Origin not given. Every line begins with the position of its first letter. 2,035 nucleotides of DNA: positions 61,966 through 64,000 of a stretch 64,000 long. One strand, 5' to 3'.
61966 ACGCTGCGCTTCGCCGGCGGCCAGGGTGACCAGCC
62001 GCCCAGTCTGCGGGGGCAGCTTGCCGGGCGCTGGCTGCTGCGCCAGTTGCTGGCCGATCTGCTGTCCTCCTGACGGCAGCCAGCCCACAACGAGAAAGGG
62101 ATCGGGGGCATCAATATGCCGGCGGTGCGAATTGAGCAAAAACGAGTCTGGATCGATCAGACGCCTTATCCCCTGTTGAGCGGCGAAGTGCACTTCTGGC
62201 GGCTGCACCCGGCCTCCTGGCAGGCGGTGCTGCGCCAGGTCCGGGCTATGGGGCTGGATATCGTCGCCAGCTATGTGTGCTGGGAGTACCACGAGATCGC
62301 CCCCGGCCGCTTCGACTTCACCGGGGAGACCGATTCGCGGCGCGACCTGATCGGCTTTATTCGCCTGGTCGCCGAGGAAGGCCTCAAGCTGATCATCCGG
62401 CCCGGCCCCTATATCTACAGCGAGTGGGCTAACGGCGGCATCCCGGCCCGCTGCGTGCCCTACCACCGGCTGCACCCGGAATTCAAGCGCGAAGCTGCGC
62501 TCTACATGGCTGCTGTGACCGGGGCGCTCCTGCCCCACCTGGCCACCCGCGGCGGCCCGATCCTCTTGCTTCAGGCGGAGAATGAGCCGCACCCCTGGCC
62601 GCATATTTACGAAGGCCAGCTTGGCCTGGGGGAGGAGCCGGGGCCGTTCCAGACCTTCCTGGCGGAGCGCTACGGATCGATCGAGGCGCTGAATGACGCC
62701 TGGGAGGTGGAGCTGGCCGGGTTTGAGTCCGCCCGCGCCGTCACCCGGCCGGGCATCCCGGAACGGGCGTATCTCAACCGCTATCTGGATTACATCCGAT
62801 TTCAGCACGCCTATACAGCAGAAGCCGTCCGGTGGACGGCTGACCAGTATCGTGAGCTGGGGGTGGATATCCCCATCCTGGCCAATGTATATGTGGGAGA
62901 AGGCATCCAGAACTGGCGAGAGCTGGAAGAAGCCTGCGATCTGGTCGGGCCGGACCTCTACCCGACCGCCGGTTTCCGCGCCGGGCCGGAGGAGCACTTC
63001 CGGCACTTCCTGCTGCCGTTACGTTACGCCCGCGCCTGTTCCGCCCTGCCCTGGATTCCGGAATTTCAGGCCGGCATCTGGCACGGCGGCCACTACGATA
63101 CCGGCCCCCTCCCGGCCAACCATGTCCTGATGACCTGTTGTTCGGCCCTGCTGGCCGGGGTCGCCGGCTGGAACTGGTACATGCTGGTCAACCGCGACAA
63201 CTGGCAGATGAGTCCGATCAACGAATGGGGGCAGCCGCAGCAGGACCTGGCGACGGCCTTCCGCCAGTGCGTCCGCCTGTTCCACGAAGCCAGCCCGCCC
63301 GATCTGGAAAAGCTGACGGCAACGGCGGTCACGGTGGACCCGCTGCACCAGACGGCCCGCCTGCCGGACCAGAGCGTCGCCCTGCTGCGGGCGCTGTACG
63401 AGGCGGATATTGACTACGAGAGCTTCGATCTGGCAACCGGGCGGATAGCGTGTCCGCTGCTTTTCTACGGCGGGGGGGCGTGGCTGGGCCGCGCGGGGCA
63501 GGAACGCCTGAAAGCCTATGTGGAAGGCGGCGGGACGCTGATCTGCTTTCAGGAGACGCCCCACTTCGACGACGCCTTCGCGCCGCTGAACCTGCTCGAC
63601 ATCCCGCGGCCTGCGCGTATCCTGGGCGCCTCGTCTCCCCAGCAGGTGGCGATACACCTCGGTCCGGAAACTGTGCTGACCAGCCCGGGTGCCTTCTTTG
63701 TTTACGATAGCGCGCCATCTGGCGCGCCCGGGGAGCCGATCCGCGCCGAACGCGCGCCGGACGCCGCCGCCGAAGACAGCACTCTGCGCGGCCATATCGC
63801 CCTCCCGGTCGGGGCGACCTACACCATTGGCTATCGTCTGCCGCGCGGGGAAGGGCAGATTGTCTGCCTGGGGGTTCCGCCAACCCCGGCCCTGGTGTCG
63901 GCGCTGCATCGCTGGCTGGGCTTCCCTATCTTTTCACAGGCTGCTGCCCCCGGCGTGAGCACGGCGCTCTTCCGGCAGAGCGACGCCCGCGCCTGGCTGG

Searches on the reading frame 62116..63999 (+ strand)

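Call 62: search_protein_families(library=pfam, proteins=[window:62116-63999:+], max_evalue=0.01)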
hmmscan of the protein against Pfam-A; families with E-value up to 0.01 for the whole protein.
window:62116-63999:+ (628 aa): 3 families
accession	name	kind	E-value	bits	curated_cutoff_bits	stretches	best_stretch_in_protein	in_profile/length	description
PF01301.25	Glyco_hydro_35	-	5.6e-39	135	27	1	11-157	2-149/319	Glycosyl hydrolases family 35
PF02449.21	Glyco_hydro_42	-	2.3e-14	54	21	1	177-300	153-279/376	Beta-galactosidase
PF22369.2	GLMA_2nd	-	9.4e-08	32.3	27.7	1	423-494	22-97/138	GLMA-like, second domain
